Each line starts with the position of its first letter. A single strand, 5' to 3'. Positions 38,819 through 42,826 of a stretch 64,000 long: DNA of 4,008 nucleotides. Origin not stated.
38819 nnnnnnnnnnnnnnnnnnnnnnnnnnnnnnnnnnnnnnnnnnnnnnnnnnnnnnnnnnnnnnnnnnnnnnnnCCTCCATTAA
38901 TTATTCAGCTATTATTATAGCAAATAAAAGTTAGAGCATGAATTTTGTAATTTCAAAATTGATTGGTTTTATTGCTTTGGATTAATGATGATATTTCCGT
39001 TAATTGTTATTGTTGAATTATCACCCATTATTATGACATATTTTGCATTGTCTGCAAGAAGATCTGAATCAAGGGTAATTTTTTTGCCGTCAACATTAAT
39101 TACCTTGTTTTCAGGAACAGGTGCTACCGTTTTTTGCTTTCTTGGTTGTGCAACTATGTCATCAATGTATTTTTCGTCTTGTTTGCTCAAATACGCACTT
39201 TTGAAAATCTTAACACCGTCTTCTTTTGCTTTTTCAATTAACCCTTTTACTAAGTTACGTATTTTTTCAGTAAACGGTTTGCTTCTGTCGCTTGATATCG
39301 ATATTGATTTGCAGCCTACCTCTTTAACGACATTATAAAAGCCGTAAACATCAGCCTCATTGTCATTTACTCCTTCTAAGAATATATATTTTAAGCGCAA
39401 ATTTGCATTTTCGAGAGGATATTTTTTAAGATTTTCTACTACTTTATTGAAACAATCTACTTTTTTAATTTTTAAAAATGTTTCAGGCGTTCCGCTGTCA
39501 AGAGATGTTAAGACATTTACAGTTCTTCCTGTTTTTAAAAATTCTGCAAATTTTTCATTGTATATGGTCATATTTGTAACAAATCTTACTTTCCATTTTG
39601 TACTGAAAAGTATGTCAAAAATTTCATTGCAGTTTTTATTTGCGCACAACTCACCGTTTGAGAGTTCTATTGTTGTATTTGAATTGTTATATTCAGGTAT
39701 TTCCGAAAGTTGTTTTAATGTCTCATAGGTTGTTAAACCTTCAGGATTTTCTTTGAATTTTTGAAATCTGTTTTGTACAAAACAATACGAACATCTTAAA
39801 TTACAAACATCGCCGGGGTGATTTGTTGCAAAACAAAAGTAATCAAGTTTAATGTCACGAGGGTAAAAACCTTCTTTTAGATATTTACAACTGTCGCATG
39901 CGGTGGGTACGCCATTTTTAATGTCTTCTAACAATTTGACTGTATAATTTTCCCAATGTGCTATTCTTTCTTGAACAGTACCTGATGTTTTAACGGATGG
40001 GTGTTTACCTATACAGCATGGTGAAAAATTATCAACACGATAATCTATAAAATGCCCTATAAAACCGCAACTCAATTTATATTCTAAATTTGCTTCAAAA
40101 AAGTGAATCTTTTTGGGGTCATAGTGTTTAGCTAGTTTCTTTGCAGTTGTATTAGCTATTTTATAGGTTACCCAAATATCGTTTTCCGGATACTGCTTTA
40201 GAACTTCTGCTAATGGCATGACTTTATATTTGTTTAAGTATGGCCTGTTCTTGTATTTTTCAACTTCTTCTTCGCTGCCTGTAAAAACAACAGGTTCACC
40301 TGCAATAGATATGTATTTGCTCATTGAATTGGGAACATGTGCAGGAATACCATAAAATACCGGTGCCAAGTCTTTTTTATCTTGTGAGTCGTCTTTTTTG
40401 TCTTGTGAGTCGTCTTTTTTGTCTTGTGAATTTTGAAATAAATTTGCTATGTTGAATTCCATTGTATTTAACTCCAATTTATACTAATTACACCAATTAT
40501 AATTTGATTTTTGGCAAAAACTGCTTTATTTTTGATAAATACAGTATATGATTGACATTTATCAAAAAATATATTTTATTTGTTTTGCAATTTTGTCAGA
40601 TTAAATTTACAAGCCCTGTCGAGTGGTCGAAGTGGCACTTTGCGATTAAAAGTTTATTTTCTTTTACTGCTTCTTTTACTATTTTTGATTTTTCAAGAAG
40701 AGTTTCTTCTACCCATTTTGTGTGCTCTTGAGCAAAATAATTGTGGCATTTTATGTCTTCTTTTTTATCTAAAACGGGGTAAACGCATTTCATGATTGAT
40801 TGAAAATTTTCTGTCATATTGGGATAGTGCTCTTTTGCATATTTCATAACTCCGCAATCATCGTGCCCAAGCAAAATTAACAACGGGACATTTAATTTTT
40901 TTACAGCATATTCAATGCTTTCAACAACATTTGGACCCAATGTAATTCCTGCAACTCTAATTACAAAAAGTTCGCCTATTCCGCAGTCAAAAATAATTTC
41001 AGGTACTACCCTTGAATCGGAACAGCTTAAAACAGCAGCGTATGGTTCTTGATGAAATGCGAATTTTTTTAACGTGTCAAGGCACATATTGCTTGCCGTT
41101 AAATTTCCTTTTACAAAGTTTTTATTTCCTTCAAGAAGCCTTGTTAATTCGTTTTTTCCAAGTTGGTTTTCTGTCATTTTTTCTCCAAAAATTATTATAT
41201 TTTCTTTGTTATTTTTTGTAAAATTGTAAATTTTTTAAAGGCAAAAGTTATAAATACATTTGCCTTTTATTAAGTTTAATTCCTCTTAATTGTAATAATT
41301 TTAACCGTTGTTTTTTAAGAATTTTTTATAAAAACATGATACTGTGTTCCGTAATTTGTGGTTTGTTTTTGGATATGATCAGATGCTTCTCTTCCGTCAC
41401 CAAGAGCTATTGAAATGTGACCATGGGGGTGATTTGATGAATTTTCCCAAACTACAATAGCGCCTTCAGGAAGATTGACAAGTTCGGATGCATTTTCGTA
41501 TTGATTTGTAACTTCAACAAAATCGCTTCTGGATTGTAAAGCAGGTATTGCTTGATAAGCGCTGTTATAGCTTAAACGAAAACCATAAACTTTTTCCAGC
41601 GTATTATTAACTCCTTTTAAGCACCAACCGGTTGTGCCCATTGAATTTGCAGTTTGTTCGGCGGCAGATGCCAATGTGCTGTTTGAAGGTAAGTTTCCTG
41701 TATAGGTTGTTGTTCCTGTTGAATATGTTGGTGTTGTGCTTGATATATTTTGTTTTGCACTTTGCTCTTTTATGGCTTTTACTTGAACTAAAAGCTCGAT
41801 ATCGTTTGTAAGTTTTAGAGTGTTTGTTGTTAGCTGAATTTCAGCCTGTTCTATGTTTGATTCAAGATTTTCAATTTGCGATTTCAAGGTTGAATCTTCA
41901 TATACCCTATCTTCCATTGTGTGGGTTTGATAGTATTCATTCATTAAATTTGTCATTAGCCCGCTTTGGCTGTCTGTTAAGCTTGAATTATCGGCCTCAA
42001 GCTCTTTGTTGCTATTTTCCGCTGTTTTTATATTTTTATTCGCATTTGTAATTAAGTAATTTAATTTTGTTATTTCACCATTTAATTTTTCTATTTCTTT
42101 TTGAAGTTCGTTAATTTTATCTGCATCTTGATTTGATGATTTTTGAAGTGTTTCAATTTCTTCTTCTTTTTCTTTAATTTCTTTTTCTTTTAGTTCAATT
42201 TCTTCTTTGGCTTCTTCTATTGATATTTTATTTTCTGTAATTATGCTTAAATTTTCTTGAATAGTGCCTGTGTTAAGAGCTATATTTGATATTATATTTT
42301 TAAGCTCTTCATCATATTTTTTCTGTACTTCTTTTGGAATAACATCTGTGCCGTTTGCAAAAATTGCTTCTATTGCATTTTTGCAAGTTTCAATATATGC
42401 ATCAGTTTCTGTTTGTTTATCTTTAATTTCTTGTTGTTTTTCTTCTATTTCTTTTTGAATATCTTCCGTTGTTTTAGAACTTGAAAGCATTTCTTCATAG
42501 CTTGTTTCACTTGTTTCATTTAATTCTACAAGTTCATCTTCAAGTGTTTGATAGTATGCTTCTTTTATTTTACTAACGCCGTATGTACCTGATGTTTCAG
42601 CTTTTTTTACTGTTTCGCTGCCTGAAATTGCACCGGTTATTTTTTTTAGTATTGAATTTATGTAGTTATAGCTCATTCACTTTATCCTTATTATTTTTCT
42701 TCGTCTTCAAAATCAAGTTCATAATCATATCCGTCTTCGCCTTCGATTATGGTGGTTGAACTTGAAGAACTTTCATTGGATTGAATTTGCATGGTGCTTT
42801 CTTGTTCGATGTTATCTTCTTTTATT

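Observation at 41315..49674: Candidate undescribed system: divergent cluster of leaderless coiled-coil peptidoglycan hydrolases, a giant glycine-zipper membrane protein, two small membrane paralogs and an MCE-like protein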

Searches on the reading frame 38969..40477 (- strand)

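Call 6: search_protein_families(library=pfam, proteins=[window:38969-40477:-], max_evalue=0.1)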
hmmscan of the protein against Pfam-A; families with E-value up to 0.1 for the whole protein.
window:38969-40477:- (502 aa): 2 families
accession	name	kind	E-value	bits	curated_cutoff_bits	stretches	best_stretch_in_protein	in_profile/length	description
PF04055.27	Radical_SAM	-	5e-11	43.5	29.5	1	221-374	3-158/166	Radical SAM superfamily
PF13353.11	Fer4_12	-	0.083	13.6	22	0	225-307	15-90/137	4Fe-4S single cluster domain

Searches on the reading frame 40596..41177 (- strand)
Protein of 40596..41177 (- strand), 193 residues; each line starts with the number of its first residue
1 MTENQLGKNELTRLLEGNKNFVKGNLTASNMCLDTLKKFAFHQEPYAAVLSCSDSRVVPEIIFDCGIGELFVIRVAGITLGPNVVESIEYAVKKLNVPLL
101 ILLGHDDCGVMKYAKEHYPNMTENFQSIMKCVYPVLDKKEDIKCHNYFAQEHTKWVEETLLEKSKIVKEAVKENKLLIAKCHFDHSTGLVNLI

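Call 6: search_protein_families(library=pfam, proteins=[window:40596-41177:-], max_evalue=0.1)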
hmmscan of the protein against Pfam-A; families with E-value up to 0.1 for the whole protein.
window:40596-41177:- (193 aa): 2 families
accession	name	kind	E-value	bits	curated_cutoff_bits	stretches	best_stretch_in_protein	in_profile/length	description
PF00484.24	Pro_CA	-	5.6e-30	105.1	25.7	1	48-190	2-156/156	Carbonic anhydrase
PF20393.3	Pro_CA_2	-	0.062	13.9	30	0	84-152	56-118/125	Putative carbonic anhydrase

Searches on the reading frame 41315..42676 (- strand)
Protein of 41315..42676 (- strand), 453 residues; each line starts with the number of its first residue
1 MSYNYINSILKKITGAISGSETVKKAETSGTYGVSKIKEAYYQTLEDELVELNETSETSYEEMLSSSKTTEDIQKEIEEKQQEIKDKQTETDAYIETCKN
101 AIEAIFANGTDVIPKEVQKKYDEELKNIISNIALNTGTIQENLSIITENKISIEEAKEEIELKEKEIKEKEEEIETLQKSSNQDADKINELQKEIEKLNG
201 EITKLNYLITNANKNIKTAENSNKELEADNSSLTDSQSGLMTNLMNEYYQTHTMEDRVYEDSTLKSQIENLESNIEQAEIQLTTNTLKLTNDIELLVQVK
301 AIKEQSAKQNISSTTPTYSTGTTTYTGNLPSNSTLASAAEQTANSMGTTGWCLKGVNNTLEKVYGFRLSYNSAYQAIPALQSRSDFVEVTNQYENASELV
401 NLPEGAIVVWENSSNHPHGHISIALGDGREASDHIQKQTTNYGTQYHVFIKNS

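Call 6: search_protein_families(library=pfam, proteins=[window:41315-42676:-], max_evalue=0.1)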
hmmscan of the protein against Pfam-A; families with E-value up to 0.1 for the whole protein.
window:41315-42676:- (453 aa): 3 families
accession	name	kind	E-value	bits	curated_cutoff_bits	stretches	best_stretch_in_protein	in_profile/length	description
PF09762.14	CCDC93_CC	-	0.006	16.1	30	1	9-206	87-286/429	CCDC93 coiled-coil domain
PF17675.6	APG6_N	-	0.018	15.9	45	1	39-99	45-105/132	Apg6 coiled-coil region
PF17849.7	OB_Dis3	-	0.03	14.8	22.8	0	377-430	16-64/77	Dis3-like cold-shock domain 2 (CSD2)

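Call 8: search_solved_structures(query=window:41315-42676:-, max_evalue=1, show_alignments=2)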
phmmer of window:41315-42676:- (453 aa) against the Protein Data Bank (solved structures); distinct sequences matched with E-value up to 1: 15.
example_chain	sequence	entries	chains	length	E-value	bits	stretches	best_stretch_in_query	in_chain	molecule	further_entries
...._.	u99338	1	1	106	0.054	15.9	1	145-233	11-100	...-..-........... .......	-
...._A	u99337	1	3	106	0.054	15.8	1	145-233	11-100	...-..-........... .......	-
2x7a_A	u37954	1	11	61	0.06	15.7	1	181-226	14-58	BONE MARROW STROMAL ANTIGEN 2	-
8tzk_E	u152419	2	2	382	0.083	15.2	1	152-337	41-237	Peptidase M23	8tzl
3nwh_A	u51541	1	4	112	0.098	15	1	180-226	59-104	Bone marrow stromal antigen 2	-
3mqb_A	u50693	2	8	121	0.1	14.9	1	181-227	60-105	Bone marrow stromal antigen 2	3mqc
2xg7_A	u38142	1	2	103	0.1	14.9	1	181-226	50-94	BONE MARROW STROMAL ANTIGEN 2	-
3mq7_A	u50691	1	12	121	0.12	14.8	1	179-227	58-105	Bone marrow stromal antigen 2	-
6qp4_A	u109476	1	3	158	0.29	13.4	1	183-277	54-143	UspA1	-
4okv_E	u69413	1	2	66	0.42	12.9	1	35-70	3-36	Anti-platelet aggregation protein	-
4lhx_C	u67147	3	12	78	0.45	12.8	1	154-220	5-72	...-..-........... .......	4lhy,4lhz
2w6a_A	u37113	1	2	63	0.5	12.7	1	157-205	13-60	ARF GTPASE-ACTIVATING PROTEIN GIT1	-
8ro2_TF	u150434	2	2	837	0.53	12.6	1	171-258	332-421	Tuftelin-interacting protein 11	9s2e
9rgy_A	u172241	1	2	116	0.71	12.2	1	126-209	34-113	sc-apCC3-CW-0NTT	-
6pfp_A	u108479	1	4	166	0.74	12.1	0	168-236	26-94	Myosin-7 fused to GP7 and EB1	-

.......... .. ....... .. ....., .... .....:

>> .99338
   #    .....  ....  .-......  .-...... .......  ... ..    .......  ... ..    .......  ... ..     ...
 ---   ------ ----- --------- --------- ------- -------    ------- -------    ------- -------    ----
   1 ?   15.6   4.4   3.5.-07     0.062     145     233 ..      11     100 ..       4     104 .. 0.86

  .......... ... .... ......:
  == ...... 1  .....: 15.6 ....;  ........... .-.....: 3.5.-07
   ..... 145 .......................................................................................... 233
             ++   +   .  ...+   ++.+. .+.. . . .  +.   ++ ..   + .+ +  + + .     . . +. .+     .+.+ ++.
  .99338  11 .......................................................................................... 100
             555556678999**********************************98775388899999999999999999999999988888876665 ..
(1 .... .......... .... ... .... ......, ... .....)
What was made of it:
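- There is a weak coiled-coil match to an EnvC-type M23 protein, 8tzk_E (call 8).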

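Call 9: search_protein_families(library=ncbifam, proteins=[window:41315-42676:-], max_evalue=0.1)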
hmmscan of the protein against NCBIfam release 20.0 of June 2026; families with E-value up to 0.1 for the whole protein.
window:41315-42676:- (453 aa): 7 families
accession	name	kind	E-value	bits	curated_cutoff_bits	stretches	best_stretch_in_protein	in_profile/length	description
TIGR02169.1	SMC_prok_A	equivalog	4.2e-07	28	729.4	1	42-282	719-968/1165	chromosome segregation protein SMC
TIGR02168.1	SMC_prok_B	equivalog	6.1e-05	20.9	567.35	1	136-399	287-543/1181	chromosome segregation protein SMC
NF045487.1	ASRP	equivalog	0.00028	19.6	300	1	122-286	120-276/593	archaea-specific SMC-related protein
NF002572.0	PRK02224.1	equivalog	0.00072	18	1087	1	7-264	212-448/888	DNA double-strand break repair ATPase Rad50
NF041034.1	Rad50_Sulf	equivalog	0.0017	16.3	1000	1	101-310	134-342/872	DNA double-strand break repair ATPase Rad50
NF040788.1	S-lay_SlaB_Mtsph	equivalog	0.012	14.6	700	1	103-220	259-377/416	S-layer protein SlaB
NF033930.1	pneumo_PspA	exception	0.079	11.7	850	0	45-308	74-335/659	pneumococcal surface protein A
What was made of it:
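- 41315..42676 (-): A: 453-aa protein without a signal peptide. It has a Pro/Gly-poor coiled-coil region (about aa 40-310) and a C-terminal hydrolase domain. SMC-type coiled-coil hits (call 9).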

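Call 10: search_protein_families(library=phrogs, proteins=[window:41315-42676:-], max_evalue=0.01)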
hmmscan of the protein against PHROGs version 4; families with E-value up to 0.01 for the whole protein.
window:41315-42676:- (453 aa): 2 families
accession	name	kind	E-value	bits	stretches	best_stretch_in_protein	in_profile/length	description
phrog_21969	-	unknown function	0.001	18.9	1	134-239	170-277/502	-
phrog_8781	-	lysis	0.002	19.1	1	352-428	31-104/178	endolysin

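Call 11: find_homologous_proteins(query=window:41315-42676:-, max_evalue=0.001)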
Query window:41315-42676:- (453 aa): 140 proteins with E <= 0.001 among 8000 candidates; the best 120 are listed.
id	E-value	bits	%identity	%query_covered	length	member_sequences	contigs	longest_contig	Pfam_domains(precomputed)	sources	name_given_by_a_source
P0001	2.2e-278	941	100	100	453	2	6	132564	-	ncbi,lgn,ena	-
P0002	8.3e-202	689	74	100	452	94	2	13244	-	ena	-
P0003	1.5e-201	688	73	100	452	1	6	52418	-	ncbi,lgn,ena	-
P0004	2.3e-201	687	73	100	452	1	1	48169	-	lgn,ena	-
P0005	2.8e-201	687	73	100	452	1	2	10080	-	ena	-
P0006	3.2e-201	687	73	100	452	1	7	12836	-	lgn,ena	-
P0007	3.2e-201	687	73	100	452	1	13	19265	-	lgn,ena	-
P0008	3.4e-201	687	73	100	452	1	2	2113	-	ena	-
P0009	3.5e-201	686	74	100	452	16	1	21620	-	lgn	-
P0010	3.6e-201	686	73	100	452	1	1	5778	-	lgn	-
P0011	3.8e-201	686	73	100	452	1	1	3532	-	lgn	-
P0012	3.9e-201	686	73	100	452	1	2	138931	-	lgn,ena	-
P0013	4.6e-201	686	73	100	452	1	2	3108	-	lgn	-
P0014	5.6e-201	686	73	100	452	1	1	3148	-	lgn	-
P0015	1.2e-200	685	73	100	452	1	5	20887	-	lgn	-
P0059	8.4e-47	178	34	85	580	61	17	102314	-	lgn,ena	-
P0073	3.2e-37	147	61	26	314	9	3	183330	PF23203.2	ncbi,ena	-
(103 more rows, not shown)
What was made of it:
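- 41315..42676 (-): 140 homologues found (call 11).
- Relatives carry peptidoglycan-binding repeats (call 11).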

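Call 14: find_encoding_contigs(protein=P0059, flank=10000, max_places=2)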
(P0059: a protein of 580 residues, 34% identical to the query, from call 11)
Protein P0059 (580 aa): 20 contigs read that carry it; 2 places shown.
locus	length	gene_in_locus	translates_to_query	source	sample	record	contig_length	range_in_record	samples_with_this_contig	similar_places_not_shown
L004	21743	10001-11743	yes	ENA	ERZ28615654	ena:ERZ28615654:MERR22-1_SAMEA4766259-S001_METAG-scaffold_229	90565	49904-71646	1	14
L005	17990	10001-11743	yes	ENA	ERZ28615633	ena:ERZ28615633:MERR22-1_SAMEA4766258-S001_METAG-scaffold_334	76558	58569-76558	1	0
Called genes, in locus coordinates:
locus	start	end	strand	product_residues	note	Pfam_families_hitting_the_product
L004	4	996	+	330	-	-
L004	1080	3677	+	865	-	PF02861:Clp_N, PF23569:NBD_SMAX1, PF00004:AAA, PF17871:AAA_lid_9, PF00004:AAA, PF07724:AAA_2, PF07728:AAA_5, PF10431:ClpB_D2-small, +6 more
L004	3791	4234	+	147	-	-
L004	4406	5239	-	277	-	PF00528:BPD_transp_1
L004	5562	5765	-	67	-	PF12844:HTH_19 (weak), PF13443:HTH_26, PF01381:HTH_3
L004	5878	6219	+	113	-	-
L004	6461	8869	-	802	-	PF02321:OEP (weak)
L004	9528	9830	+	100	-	-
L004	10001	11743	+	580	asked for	-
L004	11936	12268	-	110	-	-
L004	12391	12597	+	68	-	PF01381:HTH_3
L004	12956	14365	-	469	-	PF07719:TPR_2 (faint), PF13174:TPR_6 (faint), PF13176:TPR_7 (faint), PF13181:TPR_8 (faint), PF13371:TPR_9 (faint), PF13414:TPR_11 (faint), PF12895:ANAPC3 (weak), PF14559:TPR_19 (weak), +4 more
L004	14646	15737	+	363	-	PF04055:Radical_SAM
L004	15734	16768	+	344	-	PF00535:Glycos_transf_2, PF10111:Glyco_tranf_2_2 (weak), PF13641:Glyco_tranf_2_3, PF13632:Glyco_trans_2_3, PF02709:Glyco_transf_7C (weak)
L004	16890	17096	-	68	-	PF01381:HTH_3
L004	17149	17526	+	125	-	-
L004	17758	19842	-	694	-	PF00009:GTP_EFTU, PF03144:GTP_EFTU_D2, PF22042:EF-G_D2, PF14492:EFG_III, PF16658:RF3_C (weak), PF03764:EFG_IV, PF00679:EFG_C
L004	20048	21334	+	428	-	PF01336:tRNA_anti-codon, PF00152:tRNA-synt_2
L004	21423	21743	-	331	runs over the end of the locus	PF00180:Iso_dh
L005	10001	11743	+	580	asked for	-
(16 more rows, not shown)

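Call 15: find_encoding_contigs(protein=P0073, flank=10000, max_places=2)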
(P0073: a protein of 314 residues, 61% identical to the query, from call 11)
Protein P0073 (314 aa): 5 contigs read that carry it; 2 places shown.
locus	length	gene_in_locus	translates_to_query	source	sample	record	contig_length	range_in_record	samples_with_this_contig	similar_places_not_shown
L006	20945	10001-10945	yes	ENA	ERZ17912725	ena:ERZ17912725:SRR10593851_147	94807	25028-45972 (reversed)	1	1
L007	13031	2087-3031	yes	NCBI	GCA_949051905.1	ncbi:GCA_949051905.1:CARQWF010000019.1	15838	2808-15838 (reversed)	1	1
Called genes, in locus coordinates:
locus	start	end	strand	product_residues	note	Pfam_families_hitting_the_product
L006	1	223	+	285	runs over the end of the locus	PF05838:Glyco_hydro_108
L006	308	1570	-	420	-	PF02403:Seryl_tRNA_N, PF00587:tRNA-synt_2b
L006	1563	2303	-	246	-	PF01479:S4, PF00849:PseudoU_synth_2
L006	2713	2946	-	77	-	-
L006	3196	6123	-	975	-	PF21722:Gly_rich_2 (faint)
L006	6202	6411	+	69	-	PF13560:HTH_31 (weak), PF12844:HTH_19, PF01381:HTH_3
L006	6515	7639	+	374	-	PF00155:Aminotran_1_2, PF01041:DegT_DnrJ_EryC1, PF01053:Cys_Met_Meta_PP, PF01212:Beta_elim_lyase (weak)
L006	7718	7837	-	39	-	-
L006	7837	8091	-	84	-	-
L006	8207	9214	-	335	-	PF01869:BcrAD_BadFG, PF02782:FGGY_C (weak)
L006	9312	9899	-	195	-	PF02915:Rubrerythrin, PF23458:DUF7130 (faint), PF21349:RUBY_RBDX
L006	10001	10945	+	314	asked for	PF23203:KIF21A (weak)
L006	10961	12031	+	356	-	PF05257:CHAP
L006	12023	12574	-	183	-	PF01812:5-FTHF_cyc-lig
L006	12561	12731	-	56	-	-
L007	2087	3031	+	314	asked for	PF23203:KIF21A (weak)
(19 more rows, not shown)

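Call 84: search_protein_families(library=padloc, proteins=[window:41315-42676:-], max_evalue=0.001)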
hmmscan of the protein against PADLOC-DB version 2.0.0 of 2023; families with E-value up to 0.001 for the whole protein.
window:41315-42676:- (453 aa): 3 families
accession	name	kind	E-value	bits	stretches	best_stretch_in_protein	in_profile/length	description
PDLC00582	JetC3|JetC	-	2.7e-05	20.2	1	40-292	777-1025/1472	DUF3584 domain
PDLC00580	JetC3|JetC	-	4.3e-05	20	1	55-301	190-433/1068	DUF3584 domain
PDLC03861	LmuB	-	0.00011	18.3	1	44-305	727-981/1213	-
